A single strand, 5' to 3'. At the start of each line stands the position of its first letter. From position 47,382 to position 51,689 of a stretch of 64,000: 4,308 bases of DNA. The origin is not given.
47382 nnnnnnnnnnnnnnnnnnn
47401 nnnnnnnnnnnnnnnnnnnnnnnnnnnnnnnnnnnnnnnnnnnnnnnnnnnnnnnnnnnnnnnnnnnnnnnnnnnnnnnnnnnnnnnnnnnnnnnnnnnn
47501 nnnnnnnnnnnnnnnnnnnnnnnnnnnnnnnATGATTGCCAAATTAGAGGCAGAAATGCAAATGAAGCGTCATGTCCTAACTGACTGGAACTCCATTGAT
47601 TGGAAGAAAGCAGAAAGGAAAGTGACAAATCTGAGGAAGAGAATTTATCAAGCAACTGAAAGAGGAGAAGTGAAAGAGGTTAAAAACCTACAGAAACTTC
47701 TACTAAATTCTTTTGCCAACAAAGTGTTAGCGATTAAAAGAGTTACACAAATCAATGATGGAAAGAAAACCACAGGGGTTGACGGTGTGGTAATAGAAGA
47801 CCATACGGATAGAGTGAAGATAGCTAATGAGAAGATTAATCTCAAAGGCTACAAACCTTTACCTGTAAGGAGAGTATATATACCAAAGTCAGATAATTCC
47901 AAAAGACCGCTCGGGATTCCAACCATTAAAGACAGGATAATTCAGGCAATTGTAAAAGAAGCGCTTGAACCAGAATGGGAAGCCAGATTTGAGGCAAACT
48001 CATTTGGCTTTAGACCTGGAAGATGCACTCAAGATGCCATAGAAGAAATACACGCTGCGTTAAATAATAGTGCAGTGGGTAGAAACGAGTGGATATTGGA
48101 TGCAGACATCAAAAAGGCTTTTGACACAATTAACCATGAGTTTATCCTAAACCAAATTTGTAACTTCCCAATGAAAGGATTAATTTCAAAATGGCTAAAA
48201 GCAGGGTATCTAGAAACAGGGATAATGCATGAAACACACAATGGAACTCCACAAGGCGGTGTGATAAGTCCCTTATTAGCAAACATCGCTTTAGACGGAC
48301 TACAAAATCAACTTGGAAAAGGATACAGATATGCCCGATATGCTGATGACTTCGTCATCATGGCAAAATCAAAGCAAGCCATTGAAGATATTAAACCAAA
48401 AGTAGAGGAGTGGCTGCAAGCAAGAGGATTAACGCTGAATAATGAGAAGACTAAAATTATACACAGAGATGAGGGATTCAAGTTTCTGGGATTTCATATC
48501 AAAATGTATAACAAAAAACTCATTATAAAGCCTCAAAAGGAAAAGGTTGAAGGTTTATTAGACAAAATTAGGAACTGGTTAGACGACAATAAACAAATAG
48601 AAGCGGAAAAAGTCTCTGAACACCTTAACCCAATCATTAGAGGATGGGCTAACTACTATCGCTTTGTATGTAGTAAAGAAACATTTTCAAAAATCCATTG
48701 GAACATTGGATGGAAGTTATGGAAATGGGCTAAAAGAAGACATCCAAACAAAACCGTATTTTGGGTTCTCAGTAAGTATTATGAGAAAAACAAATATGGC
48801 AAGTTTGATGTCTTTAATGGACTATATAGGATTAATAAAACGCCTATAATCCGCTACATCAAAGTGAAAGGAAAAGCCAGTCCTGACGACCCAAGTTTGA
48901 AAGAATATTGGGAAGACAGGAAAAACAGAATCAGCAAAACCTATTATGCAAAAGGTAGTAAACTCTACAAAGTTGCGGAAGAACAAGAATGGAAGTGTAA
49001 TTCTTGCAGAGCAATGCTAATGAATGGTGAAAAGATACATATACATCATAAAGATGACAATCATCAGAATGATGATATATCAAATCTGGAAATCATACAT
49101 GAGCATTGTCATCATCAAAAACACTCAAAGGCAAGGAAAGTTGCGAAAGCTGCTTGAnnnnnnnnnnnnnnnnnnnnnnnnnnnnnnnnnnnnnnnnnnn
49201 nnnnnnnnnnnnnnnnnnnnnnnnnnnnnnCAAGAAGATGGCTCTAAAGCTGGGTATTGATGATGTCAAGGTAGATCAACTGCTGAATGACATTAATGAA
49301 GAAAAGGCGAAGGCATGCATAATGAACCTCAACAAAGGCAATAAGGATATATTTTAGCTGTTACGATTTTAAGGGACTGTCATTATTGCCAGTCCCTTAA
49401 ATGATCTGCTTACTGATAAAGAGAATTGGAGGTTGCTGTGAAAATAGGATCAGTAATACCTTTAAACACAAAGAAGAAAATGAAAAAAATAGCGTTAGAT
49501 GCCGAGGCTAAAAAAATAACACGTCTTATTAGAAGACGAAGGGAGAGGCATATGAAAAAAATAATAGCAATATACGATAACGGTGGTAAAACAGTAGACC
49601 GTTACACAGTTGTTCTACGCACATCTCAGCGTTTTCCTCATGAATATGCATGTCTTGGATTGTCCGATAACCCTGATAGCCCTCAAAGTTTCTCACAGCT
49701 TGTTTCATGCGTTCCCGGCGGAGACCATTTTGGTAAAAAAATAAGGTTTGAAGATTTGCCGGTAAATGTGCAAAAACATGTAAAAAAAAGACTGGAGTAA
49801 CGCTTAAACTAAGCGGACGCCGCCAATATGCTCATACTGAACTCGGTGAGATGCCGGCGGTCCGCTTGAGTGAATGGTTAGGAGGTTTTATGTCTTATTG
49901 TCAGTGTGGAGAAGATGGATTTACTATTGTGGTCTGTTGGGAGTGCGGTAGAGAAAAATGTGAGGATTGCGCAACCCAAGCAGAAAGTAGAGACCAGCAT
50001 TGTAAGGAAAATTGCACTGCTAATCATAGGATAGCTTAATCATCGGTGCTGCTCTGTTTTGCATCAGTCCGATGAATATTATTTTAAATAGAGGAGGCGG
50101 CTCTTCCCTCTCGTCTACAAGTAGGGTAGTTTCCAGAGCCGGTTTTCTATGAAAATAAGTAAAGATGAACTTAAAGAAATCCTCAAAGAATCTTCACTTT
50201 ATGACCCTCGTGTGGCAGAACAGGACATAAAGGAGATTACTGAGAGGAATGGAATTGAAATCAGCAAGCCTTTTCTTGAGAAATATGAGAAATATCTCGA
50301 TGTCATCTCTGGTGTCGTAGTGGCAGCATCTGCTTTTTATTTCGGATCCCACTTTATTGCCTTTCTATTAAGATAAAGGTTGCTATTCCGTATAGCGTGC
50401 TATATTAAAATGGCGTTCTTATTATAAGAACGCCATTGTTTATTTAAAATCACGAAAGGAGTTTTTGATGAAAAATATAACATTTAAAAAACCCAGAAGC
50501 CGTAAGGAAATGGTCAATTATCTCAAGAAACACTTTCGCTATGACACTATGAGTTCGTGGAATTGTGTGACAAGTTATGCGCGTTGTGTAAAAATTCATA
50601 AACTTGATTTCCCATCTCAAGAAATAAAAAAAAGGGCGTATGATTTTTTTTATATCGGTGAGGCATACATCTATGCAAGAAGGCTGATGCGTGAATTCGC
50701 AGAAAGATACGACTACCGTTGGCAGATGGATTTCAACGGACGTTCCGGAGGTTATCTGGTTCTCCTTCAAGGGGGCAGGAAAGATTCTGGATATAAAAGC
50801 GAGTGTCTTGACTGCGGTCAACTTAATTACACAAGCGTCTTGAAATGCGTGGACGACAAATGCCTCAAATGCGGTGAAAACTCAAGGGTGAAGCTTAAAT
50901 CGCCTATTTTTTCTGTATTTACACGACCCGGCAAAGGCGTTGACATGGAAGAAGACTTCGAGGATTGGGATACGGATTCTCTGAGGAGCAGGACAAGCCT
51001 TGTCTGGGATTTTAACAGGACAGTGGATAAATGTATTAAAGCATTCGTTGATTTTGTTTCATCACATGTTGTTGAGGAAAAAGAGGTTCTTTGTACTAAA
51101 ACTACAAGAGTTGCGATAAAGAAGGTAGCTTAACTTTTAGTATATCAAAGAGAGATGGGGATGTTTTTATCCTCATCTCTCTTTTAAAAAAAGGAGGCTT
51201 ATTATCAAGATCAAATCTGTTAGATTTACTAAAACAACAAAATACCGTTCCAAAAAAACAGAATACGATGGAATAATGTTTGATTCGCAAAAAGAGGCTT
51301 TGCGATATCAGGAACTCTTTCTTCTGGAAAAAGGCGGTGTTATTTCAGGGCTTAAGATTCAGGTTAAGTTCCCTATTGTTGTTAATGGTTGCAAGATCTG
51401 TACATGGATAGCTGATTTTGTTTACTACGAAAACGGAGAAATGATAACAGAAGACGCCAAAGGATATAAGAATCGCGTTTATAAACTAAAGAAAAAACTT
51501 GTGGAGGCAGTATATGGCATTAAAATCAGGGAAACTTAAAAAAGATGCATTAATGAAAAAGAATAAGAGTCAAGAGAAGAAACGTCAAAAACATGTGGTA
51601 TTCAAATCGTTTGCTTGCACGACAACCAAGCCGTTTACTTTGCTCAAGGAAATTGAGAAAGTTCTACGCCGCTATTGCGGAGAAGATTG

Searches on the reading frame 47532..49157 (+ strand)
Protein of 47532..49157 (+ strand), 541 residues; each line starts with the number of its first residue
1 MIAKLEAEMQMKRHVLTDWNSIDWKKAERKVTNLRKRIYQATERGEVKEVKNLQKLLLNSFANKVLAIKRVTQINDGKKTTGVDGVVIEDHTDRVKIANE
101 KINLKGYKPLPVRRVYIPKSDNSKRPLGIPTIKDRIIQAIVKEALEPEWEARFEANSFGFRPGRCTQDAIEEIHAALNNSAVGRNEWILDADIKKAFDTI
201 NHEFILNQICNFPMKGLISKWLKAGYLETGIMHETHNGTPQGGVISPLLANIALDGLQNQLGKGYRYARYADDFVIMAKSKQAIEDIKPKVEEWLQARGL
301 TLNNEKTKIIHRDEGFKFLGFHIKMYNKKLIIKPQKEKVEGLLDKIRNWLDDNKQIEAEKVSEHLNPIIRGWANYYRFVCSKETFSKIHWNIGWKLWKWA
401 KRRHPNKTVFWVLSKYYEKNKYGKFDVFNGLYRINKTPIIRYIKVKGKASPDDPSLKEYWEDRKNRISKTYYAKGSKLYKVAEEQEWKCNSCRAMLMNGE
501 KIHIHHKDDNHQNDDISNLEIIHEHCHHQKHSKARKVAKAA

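Call 10: search_protein_families(library=pfam, proteins=[window:47532-49157:+])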
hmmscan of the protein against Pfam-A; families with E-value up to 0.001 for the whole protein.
window:47532-49157:+ (541 aa): 3 families
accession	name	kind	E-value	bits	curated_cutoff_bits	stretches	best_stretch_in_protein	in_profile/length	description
PF00078.32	RVT_1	-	6e-50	170.2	29.6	1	117-323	1-205/205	Reverse transcriptase (RNA-dependent DNA polymerase)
PF13655.11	RVT_N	-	9.4e-31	106.4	28.1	1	19-99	1-81/83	N-terminal domain of reverse transcriptase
PF08388.16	GIIM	-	7e-24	84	23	1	342-417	4-80/80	Group II intron, maturase-specific domain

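Call 13: find_related_loci(query=window:47532-49157:+, collection=genome_contigs, flank=4000)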
Query window:47532-49157:+ (541 aa) in genome_contigs; peptide patterns used: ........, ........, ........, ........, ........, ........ (x = any residue, [..] = any of these).
91 stretches matched a pattern; 3 encode a relative of the query (tblastn E <= 1e-3); 3 distinct loci.
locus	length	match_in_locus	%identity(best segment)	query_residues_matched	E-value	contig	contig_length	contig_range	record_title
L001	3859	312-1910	40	16-532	1e-117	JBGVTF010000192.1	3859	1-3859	MAG: Anaerolineae bacterium isolate S_237_B7 k127_596869, whole genome shotgun sequence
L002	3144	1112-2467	41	18-455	2e-100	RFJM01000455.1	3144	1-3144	MAG: Caldilineae bacterium isolate J102 k99_1216524, whole genome shotgun sequence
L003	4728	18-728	41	186-418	4e-53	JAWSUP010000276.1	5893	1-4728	MAG: Bacillota bacterium isolate B4G8CH4-14 NODE_2481_length_5893_cov_6.679856, whole genome shotgun sequence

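Call 15: find_related_loci(query=window:47532-49157:+, collection=viral_contigs, flank=4000)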
Query window:47532-49157:+ (541 aa) in viral_contigs; peptide patterns used: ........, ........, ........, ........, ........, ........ (x = any residue, [..] = any of these).
9 stretches matched a pattern, but none encodes a relative of the query by tblastn (E <= 1e-3).

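Call 16: find_homologous_proteins(query=window:47532-49157:+, max_evalue=1e-50)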
Query window:47532-49157:+ (541 aa): 7494 proteins with E <= 1e-50 among 8000 candidates; the best 120 are listed.
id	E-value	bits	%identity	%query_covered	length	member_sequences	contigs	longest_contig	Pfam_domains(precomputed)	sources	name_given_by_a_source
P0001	0.0e+0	1250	100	100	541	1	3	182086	PF00078.33,PF13655.12,PF08388.17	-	-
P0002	1.9e-260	883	73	98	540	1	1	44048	PF00078.33,PF13655.12,PF08388.17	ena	-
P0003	2.5e-260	883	71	99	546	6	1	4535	PF00078.33,PF01844.30,PF13655.12,PF08388.17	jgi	jgi:RNA-directed DNA polymerase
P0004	3.3e-257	872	69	100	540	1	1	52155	PF00078.33,PF13655.12,PF08388.17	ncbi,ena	-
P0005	1.2e-255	867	71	99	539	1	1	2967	PF00078.33,PF13655.12,PF08388.17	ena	-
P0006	1.2e-255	867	71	99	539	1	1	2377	PF00078.33,PF13655.12,PF08388.17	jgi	jgi:RNA-directed DNA polymerase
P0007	8.6e-255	864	71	99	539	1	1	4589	PF00078.33,PF13655.12,PF08388.17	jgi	-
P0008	9.7e-251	851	69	99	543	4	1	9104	PF00078.33,PF01844.30,PF13655.12,PF08388.17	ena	-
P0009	3.7e-249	846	69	99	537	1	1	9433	PF00078.33,PF13655.12,PF08388.17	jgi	jgi:RNA-directed DNA polymerase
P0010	1.2e-245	834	69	99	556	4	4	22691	PF00078.33,PF01844.30,PF13655.12,PF08388.17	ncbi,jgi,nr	ncbi:MAG: group II intron reverse transcriptase/maturase [Syntrophaceae bacterium]|nr:group II intro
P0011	7.7e-241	818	68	99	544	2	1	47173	PF00078.33,PF13655.12,PF08388.17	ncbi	-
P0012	4.5e-232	790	66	99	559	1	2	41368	PF00078.33,PF13655.12,PF08388.17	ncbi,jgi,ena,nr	ncbi:MAG: group II intron reverse transcriptase/maturase [Syntrophaceae bacterium]|nr:group II intro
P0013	1.9e-229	781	66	98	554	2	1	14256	PF00078.33,PF13655.12,PF08388.17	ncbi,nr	ncbi:MAG: group II intron reverse transcriptase/maturase [Deltaproteobacteria bacterium]|nr:group II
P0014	1.9e-193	662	55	97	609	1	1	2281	PF00078.33,PF01844.30,PF13655.12,PF08388.17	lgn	-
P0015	8.9e-191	653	53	96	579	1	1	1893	PF00078.33,PF01844.30,PF13655.12,PF08388.17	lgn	-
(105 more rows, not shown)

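Call 17: find_encoding_contigs(protein=P0001, flank=10000, max_places=10)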
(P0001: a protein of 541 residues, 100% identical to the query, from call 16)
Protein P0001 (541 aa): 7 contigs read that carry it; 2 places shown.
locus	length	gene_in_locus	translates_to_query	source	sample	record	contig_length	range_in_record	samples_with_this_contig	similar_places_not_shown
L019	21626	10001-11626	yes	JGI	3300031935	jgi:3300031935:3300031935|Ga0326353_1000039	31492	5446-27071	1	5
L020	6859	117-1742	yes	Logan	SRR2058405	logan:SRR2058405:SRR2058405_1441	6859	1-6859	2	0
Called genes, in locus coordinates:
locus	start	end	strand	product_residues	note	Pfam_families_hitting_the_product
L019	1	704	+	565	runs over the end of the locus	PF00149:Metallophos (faint)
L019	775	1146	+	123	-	PF19991:HMA_2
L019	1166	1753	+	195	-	PF00565:SNase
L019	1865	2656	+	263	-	PF03602:Cons_hypoth95 (faint), PF01555:N6_N4_Mtase (weak)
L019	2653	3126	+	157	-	-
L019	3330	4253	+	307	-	PF00215:OMPdecase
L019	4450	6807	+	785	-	-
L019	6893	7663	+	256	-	-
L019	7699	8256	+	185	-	PF22653:DUF7007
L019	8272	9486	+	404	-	PF18897:Gp3-like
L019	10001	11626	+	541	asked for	PF13655:RVT_N, PF00078:RVT_1, PF08388:GIIM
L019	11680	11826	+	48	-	-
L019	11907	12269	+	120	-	-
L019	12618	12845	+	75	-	-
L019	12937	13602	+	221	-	-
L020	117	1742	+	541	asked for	PF13655:RVT_N, PF00078:RVT_1, PF08388:GIIM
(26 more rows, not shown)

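Call 24: find_encoding_contigs(protein=P0002, flank=2500, max_places=3)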
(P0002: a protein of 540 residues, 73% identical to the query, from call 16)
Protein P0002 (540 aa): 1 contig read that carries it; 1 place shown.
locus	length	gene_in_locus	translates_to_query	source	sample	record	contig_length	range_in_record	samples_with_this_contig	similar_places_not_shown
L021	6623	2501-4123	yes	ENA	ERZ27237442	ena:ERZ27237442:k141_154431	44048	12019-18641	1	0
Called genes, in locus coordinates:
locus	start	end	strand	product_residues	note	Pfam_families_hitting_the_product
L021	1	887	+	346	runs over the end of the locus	-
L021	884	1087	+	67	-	-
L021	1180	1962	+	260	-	PF02384:N6_Mtase (weak), PF19587:DUF6094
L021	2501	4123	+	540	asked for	PF13655:RVT_N, PF00078:RVT_1, PF08388:GIIM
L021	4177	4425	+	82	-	-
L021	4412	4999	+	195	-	-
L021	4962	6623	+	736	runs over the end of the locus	PF00176:SNF2-rel_dom, PF04851:ResIII (weak), PF00271:Helicase_C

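Call 25: find_encoding_contigs(protein=P0004, flank=2500, max_places=3)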
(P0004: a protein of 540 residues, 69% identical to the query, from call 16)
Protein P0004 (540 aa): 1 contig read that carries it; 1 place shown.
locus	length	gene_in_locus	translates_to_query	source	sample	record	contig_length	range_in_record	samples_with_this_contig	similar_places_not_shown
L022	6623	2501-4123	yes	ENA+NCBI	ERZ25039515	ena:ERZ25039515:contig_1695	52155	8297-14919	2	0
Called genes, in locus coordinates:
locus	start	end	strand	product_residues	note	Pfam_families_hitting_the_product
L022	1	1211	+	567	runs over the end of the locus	PF13655:RVT_N, PF00078:RVT_1, PF08388:GIIM, PF01844:HNH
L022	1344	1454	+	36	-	-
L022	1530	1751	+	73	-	-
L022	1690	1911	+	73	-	-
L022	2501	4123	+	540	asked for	PF13655:RVT_N, PF00078:RVT_1, PF08388:GIIM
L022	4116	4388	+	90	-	-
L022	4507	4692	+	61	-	-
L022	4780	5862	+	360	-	PF19587:DUF6094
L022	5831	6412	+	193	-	-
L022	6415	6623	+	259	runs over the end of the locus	PF04851:ResIII, PF00176:SNF2-rel_dom (weak)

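Call 26: find_encoding_contigs(protein=P0011, flank=2500, max_places=3)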
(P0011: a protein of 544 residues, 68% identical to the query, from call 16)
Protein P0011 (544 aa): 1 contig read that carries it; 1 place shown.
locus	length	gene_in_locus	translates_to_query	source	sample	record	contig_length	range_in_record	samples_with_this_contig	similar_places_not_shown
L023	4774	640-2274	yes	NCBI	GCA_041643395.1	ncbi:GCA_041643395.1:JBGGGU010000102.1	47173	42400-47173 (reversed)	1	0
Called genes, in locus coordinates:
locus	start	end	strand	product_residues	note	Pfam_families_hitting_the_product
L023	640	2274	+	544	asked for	PF13655:RVT_N, PF00078:RVT_1, PF08388:GIIM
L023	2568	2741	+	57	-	-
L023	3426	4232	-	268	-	PF00142:Fer4_NifH (weak), PF01656:CbiA, PF02374:ArsA_ATPase (weak), PF06564:CBP_BcsQ (weak), PF09140:MipZ (faint), PF10609:ParA, PF13614:AAA_31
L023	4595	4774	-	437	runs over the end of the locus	PF00149:Metallophos (weak)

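Call 27: find_encoding_contigs(protein=P0012, flank=2500, max_places=3)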
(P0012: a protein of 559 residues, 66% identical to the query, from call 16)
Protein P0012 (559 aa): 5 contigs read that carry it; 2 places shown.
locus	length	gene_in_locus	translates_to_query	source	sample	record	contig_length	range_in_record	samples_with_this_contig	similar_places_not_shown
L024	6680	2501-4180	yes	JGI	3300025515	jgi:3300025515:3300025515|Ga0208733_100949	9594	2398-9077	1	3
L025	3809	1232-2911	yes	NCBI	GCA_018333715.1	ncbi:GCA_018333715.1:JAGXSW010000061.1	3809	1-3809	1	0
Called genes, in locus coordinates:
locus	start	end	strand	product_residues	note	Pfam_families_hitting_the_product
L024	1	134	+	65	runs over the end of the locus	-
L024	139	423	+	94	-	-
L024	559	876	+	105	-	PF11171:DUF2958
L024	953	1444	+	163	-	-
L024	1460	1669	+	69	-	-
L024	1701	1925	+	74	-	-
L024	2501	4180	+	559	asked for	PF13655:RVT_N, PF00078:RVT_1, PF08388:GIIM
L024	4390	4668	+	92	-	-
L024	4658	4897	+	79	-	-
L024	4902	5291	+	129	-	-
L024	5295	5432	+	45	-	-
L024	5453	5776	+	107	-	-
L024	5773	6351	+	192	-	-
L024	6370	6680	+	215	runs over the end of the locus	PF08401:ArdcN (weak)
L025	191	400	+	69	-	-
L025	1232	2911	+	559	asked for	PF13655:RVT_N, PF00078:RVT_1, PF08388:GIIM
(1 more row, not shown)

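Call 28: find_encoding_contigs(protein=P0010, flank=2500, max_places=4)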
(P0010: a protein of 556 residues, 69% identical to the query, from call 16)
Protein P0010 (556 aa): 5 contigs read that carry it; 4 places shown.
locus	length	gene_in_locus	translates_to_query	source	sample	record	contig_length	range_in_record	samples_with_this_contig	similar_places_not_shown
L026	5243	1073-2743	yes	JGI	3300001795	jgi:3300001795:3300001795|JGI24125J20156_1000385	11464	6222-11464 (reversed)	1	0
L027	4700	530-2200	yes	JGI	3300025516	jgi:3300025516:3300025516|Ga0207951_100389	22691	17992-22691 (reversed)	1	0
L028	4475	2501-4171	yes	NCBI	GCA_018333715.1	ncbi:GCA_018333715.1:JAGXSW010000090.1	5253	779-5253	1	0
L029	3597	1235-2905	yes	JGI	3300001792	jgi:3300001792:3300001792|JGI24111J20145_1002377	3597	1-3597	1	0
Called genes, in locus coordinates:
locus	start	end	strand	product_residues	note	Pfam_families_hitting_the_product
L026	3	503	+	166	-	?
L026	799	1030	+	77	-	-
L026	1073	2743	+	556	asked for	PF13655:RVT_N, PF00078:RVT_1, PF08388:GIIM, PF01844:HNH (weak)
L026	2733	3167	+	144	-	-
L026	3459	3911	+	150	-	PF04002:RadC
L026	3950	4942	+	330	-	PF19587:DUF6094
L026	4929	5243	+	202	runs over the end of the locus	-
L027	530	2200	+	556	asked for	PF13655:RVT_N, PF00078:RVT_1, PF08388:GIIM, PF01844:HNH (weak)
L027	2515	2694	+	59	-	-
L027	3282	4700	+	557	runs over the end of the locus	PF13655:RVT_N, PF00078:RVT_1, PF08388:GIIM, PF01844:HNH (weak)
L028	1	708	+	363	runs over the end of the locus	-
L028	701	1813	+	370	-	PF18897:Gp3-like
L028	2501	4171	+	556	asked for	PF13655:RVT_N, PF00078:RVT_1, PF08388:GIIM, PF01844:HNH (weak)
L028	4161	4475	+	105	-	?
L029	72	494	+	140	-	-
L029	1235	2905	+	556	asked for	PF13655:RVT_N, PF00078:RVT_1, PF08388:GIIM, PF01844:HNH (weak)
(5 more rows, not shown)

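Call 59: search_solved_structures(query=window:47532-49157:+, max_evalue=1e-10)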
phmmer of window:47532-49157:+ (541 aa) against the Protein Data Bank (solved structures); distinct sequences matched with E-value up to 1e-10: 7.
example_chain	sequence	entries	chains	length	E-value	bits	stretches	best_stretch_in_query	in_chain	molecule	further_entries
6me0_C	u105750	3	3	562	5.6e-125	421.1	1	15-533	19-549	Maturase reverse transcriptase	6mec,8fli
7uim_D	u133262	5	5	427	2.3e-52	181.4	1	72-402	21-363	Group II intron reverse transcriptase/maturase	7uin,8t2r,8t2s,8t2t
6ar1_A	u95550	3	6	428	1.4e-51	178.8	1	62-392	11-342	GsI-IIC RT | Trt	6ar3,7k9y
5hhj_A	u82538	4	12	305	6.6e-48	166.7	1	42-323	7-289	Retron-type reverse transcriptase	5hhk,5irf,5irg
5hhl_A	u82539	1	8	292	8.1e-46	159.8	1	72-323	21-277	Retron-type reverse transcriptase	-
5g2x_C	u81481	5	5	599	4.4e-41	144.2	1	75-258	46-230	GROUP II INTRON-ENCODED PROTEIN LTRA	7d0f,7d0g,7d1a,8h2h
7kft_D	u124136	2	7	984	3.2e-28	101.7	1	78-324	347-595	Cas6-RT-Cas1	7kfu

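Call 60: search_protein_families(library=ncbifam, proteins=[window:47532-49157:+])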
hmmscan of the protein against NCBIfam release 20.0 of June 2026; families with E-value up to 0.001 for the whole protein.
window:47532-49157:+ (541 aa): 8 families
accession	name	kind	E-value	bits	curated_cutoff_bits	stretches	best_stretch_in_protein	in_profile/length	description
TIGR04416.1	group_II_RT_mat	equivalog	3.1e-114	381.8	300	1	63-404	3-353/353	group II intron reverse transcriptase/maturase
NF038233.2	retron_St85_RT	exception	7.9e-20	71.3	235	1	113-355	26-262/289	retron St85 family RNA-directed DNA polymerase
NF041747.1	Drt3a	equivalog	8.2e-20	71.5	200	1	184-353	109-299/412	antiviral reverse transcriptase Drt3a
NF041746.1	Drt2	equivalog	1.8e-12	47.1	390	1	233-313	218-302/416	antiviral reverse transcriptase Drt2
NF042941.1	Retron_TIR_antiphage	equivalog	4.1e-09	35.7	600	1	176-343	82-243/464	TIR domain-containing anti-phage reverse transcriptase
NF041749.1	Drt4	equivalog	8.3e-08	31.6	450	1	237-311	193-268/489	antiviral reverse transcriptase Drt4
NF041748.1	Drt3b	equivalog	3.9e-06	25.8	350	1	260-312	265-317/647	antiviral reverse transcriptase Drt3b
NF041750.1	Drt5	equivalog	0.00052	19.1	550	1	266-357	207-296/484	antiviral reverse transcriptase Drt5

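Call 70: find_encoding_contigs(protein=P0003, flank=1500, max_places=2)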
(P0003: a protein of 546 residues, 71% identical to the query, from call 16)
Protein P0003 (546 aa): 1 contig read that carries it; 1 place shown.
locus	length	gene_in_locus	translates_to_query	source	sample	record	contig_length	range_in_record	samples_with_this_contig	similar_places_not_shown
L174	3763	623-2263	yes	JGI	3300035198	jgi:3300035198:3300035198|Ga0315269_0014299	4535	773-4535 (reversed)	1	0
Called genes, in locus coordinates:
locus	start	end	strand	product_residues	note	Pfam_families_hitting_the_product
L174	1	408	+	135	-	?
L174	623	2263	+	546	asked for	PF13655:RVT_N, PF00078:RVT_1, PF08388:GIIM, PF01844:HNH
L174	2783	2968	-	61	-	-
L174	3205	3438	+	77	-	-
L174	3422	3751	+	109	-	PF02452:PemK_toxin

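Call 71: find_encoding_contigs(protein=P0007, flank=1500, max_places=2)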
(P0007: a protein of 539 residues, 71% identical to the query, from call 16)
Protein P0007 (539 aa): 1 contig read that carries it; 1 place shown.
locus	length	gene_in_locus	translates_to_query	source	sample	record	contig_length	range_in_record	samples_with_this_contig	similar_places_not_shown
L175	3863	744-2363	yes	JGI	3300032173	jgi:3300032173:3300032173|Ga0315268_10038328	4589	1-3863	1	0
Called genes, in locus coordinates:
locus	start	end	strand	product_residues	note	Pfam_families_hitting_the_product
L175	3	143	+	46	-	?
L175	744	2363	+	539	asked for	PF13655:RVT_N, PF00078:RVT_1, PF08388:GIIM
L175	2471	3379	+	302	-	PF00271:Helicase_C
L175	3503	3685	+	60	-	-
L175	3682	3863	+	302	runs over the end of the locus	?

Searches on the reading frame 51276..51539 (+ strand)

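Call 11: search_protein_families(library=pfam, proteins=[window:51276-51539:+])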
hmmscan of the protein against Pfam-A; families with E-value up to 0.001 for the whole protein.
window:51276-51539:+ (87 aa): 1 family
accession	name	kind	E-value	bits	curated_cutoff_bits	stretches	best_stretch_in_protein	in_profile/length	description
PF06356.17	DUF1064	-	5.3e-10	40.2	24.7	1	2-80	16-101/117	Protein of unknown function (DUF1064)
